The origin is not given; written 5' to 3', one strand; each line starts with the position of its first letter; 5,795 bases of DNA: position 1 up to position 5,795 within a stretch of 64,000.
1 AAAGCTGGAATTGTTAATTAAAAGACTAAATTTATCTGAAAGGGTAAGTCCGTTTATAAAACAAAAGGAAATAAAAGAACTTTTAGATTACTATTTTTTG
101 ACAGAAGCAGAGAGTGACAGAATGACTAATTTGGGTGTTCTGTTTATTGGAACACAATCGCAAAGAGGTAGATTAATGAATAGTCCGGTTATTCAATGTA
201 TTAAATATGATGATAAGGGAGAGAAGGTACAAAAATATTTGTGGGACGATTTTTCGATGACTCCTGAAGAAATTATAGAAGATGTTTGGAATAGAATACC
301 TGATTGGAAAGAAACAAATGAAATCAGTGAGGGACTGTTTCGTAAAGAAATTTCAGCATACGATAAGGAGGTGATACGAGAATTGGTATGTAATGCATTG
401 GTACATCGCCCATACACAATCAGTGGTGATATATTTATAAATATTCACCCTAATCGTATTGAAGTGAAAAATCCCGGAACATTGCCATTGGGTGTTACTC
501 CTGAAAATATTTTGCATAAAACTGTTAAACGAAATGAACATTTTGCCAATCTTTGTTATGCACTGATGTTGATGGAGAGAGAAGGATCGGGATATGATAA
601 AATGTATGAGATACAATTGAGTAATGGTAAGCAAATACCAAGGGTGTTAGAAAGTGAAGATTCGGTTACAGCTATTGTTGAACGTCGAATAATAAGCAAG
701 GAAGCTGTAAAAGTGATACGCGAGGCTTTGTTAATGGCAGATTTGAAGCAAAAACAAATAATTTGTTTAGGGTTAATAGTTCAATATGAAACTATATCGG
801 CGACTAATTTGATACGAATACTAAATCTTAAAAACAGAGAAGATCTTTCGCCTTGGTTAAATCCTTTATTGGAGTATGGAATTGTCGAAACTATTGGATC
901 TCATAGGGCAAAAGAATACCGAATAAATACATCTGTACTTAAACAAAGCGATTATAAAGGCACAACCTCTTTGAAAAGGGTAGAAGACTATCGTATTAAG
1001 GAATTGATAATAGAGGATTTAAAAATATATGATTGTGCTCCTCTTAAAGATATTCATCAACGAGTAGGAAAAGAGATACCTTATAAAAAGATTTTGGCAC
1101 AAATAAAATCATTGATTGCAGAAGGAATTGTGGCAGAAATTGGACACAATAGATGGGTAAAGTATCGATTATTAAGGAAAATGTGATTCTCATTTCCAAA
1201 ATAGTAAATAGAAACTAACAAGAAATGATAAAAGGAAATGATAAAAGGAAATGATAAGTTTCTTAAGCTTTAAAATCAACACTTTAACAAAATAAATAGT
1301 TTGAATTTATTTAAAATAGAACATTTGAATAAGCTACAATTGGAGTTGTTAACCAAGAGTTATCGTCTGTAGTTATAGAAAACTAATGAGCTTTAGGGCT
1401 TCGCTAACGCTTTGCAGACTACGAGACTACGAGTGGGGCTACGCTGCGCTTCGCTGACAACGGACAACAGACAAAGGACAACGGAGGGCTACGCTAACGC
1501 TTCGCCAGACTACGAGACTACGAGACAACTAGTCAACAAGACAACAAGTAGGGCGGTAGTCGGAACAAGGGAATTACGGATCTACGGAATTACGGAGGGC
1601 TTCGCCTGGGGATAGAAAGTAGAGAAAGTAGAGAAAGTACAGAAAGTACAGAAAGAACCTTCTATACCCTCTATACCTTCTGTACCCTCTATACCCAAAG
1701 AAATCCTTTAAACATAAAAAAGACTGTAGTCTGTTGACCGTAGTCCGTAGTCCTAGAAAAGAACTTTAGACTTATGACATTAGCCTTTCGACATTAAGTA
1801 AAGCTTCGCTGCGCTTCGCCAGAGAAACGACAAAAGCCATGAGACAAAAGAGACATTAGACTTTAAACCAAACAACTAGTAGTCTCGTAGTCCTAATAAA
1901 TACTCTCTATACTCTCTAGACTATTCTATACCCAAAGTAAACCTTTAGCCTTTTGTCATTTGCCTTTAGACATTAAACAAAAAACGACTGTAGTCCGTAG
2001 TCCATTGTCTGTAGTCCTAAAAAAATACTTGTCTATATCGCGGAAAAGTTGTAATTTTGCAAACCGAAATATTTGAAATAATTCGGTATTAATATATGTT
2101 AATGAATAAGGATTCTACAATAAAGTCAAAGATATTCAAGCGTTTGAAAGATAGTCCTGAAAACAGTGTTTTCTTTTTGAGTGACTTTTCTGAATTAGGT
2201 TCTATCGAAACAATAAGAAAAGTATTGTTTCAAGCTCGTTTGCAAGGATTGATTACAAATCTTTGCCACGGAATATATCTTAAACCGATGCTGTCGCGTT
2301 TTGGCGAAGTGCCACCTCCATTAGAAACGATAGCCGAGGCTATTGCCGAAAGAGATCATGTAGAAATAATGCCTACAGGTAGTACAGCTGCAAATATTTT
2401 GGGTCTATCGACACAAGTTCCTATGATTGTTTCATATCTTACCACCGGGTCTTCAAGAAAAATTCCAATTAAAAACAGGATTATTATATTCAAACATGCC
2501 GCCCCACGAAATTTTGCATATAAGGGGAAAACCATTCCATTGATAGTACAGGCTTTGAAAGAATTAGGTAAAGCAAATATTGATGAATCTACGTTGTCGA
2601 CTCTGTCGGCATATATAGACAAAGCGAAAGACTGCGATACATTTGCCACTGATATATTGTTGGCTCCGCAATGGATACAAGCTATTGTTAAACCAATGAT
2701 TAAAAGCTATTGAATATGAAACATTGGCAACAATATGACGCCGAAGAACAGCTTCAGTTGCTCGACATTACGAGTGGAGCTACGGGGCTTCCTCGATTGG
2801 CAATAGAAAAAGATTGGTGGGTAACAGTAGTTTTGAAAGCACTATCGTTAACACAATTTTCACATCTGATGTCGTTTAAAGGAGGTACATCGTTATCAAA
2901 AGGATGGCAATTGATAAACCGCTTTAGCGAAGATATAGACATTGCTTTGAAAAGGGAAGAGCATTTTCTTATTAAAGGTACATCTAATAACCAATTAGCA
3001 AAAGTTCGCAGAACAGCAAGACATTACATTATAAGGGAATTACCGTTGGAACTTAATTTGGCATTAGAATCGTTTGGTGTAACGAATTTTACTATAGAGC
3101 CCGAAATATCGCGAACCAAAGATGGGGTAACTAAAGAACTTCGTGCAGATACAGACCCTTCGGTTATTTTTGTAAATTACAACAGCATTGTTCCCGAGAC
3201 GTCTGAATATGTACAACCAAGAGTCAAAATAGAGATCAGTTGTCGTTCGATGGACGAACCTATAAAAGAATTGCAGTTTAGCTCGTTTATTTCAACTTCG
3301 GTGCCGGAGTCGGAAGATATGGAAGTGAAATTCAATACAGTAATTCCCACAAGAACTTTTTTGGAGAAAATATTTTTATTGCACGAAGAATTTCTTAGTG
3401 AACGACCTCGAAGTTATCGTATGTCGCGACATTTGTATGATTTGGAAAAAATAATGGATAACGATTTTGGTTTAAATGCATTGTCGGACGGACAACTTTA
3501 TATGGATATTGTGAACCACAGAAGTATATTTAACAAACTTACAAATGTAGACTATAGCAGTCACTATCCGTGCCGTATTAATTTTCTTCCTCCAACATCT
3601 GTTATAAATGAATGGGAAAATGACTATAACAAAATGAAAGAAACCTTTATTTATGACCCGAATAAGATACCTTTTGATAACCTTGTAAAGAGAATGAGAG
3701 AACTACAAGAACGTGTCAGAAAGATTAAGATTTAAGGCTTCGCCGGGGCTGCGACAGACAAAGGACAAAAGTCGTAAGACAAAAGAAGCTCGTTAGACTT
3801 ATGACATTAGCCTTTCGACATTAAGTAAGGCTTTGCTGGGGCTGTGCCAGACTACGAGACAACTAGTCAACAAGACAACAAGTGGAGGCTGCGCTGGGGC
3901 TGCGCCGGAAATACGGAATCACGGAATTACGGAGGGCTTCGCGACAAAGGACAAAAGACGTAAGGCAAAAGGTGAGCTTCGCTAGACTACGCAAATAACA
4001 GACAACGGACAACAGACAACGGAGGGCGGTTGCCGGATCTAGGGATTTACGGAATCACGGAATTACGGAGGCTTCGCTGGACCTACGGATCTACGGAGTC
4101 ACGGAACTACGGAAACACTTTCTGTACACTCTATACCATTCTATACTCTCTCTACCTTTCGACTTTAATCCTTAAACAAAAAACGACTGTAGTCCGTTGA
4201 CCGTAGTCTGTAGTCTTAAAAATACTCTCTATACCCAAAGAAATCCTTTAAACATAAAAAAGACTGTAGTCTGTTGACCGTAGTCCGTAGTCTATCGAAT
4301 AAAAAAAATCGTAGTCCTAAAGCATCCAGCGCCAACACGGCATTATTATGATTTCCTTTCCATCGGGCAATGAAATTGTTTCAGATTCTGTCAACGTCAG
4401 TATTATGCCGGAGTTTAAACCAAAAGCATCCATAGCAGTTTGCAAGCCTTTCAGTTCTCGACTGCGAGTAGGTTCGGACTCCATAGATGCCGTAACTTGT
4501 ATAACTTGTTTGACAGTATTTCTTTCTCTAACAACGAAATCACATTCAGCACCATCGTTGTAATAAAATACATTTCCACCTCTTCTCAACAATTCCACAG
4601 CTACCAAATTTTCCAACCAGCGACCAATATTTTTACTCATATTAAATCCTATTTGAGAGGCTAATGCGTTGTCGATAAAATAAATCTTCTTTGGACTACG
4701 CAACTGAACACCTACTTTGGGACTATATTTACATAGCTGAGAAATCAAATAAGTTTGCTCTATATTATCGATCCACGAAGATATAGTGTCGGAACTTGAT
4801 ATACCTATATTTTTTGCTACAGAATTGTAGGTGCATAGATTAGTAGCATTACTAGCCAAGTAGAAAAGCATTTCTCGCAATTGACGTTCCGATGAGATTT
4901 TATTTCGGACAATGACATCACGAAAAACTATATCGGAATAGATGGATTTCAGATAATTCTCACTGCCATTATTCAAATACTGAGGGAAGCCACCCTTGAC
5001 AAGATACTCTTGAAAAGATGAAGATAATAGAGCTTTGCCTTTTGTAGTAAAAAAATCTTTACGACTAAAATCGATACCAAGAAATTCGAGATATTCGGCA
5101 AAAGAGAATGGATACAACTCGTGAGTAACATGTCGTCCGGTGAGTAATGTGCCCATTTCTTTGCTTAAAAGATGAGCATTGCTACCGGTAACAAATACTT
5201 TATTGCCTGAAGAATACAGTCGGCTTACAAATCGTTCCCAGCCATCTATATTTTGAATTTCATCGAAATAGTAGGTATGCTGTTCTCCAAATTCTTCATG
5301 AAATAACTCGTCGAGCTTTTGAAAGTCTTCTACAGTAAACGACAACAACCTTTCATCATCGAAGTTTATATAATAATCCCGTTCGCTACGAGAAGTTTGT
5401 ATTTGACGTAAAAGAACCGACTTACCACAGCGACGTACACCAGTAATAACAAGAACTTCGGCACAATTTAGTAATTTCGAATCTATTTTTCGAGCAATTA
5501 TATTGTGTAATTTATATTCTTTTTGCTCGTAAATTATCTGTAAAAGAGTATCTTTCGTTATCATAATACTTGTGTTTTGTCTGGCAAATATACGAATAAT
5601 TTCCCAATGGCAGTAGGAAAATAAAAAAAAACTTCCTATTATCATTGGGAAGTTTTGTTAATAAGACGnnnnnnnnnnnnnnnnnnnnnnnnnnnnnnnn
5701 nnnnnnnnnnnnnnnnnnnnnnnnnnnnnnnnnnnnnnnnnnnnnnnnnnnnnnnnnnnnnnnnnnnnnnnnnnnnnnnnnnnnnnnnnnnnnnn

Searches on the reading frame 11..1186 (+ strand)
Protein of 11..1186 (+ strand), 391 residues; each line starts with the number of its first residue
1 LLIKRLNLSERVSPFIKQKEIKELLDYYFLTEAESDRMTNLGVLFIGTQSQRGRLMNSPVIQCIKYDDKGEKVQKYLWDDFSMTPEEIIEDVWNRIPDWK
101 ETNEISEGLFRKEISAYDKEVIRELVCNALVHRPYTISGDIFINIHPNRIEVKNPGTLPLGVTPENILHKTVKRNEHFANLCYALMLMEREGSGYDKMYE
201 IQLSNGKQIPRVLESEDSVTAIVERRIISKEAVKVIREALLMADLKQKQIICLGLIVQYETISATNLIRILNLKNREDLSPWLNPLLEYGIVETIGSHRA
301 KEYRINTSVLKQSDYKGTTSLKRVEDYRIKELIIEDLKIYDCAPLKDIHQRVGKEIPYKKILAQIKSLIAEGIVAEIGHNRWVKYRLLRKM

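Call 16: search_protein_families(library=pfam, proteins=[window:11-1186:+])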
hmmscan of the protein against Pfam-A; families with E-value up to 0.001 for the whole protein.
window:11-1186:+ (391 aa): 1 family
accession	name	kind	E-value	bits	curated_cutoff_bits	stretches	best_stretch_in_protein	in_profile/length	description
PF13749.12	HATPase_c_4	-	6.3e-15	55.4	26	1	140-222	3-88/89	Putative ATP-dependent DNA helicase recG C-terminal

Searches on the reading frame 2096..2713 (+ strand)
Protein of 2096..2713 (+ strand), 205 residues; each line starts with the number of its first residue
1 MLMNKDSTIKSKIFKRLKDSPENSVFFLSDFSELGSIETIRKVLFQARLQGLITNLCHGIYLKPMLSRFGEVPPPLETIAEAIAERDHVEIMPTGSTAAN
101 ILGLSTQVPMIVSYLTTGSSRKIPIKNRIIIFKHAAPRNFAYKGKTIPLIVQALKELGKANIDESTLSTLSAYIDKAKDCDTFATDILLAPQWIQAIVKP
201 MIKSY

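Call 16: search_protein_families(library=pfam, proteins=[window:2096-2713:+])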
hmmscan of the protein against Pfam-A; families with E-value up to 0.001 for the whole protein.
window:2096-2713:+ (205 aa): 1 family
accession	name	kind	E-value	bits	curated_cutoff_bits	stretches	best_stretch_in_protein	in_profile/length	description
PF19570.5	DUF6088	-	6e-46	156.8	25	1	12-178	1-168/172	Family of unknown function (DUF6088)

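Call 89: find_encoding_contigs(protein=window:2096-2713:+, flank=4000, max_places=10)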
Protein window:2096-2713:+ (205 aa): 8 contigs read that carry it; 3 places shown.
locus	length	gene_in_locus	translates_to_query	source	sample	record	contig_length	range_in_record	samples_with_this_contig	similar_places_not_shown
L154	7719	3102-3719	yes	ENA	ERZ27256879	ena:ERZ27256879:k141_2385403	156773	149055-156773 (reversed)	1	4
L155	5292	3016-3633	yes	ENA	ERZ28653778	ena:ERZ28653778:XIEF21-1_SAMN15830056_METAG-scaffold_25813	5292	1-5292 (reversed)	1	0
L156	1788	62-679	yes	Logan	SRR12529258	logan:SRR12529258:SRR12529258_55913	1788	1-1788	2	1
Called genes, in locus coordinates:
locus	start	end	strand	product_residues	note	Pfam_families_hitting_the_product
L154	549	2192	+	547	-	PF04326:SLFN_AlbA_2, PF13749:HATPase_c_4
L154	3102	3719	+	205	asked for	PF19570:DUF6088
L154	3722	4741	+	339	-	PF08843:AbiEii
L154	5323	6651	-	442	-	PF01637:ATPase_2 (faint), PF13173:AAA_14, PF13635:DUF4143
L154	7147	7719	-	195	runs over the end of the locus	-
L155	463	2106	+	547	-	PF04326:SLFN_AlbA_2, PF13749:HATPase_c_4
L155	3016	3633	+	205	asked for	PF19570:DUF6088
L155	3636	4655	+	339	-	PF08843:AbiEii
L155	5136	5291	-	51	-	?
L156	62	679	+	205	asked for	PF19570:DUF6088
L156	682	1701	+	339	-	PF08843:AbiEii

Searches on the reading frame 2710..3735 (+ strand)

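Call 16: search_protein_families(library=pfam, proteins=[window:2710-3735:+])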
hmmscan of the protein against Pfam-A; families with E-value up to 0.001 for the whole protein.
window:2710-3735:+ (341 aa): 1 family
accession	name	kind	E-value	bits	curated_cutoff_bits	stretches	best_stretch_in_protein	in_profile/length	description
PF08843.17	AbiEii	-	3.7e-29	102.8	22.5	1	41-327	2-237/238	Nucleotidyl transferase AbiEii toxin, Type IV TA system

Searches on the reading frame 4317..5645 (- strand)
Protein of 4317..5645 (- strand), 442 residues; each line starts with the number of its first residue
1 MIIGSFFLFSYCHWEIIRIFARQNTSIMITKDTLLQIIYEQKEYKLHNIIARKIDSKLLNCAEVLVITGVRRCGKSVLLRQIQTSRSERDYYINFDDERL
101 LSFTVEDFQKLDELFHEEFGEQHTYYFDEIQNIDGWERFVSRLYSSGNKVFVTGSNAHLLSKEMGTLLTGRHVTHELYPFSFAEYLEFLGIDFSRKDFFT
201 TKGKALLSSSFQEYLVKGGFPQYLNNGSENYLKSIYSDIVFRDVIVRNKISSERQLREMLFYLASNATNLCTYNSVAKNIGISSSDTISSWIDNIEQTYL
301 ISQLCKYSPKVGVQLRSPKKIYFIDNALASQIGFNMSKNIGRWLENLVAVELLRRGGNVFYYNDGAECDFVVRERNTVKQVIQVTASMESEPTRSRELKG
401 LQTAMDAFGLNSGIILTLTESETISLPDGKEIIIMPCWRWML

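Call 15: find_encoding_contigs(protein=window:4317-5645:-, flank=6000, max_places=10)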
Protein window:4317-5645:- (442 aa): 7 contigs read that carry it; 2 places shown.
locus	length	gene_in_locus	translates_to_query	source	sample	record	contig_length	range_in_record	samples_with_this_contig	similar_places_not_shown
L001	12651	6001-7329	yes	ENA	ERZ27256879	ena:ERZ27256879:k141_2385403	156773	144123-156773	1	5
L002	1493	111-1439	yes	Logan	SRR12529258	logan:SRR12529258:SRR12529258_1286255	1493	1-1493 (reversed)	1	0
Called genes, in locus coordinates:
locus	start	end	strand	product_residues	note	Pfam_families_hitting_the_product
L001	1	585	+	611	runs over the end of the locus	PF00009:GTP_EFTU, PF01926:MMR_HSR1 (weak), PF03144:GTP_EFTU_D2 (weak), PF00679:EFG_C, PF21018:BipA_C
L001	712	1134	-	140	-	PF03652:RuvX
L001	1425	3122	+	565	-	PF02690:Na_Pi_cotrans, PF01895:PhoU (weak)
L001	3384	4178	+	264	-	PF06966:DUF1295 (weak), PF04191:PEMT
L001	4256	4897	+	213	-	-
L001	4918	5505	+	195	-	-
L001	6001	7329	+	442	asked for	PF01637:ATPase_2 (faint), PF13173:AAA_14, PF13635:DUF4143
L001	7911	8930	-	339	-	PF08843:AbiEii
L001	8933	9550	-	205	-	PF19570:DUF6088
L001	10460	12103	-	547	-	PF04326:SLFN_AlbA_2, PF13749:HATPase_c_4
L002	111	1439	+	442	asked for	PF01637:ATPase_2 (faint), PF13173:AAA_14, PF13635:DUF4143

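Call 16: search_protein_families(library=pfam, proteins=[window:4317-5645:-])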
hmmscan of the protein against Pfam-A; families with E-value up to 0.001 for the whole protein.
window:4317-5645:- (442 aa): 3 families
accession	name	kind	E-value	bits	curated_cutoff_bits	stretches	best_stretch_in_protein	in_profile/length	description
PF13173.12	AAA_14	-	1.6e-35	122.4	27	1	63-186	3-129/129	AAA domain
PF13635.12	DUF4143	-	1.9e-21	76.9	28.1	1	242-385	2-158/160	Domain of unknown function (DUF4143)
PF01637.24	ATPase_2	-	1.2e-05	25.6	33.2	1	62-123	20-86/225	ATPase domain predominantly from Archaea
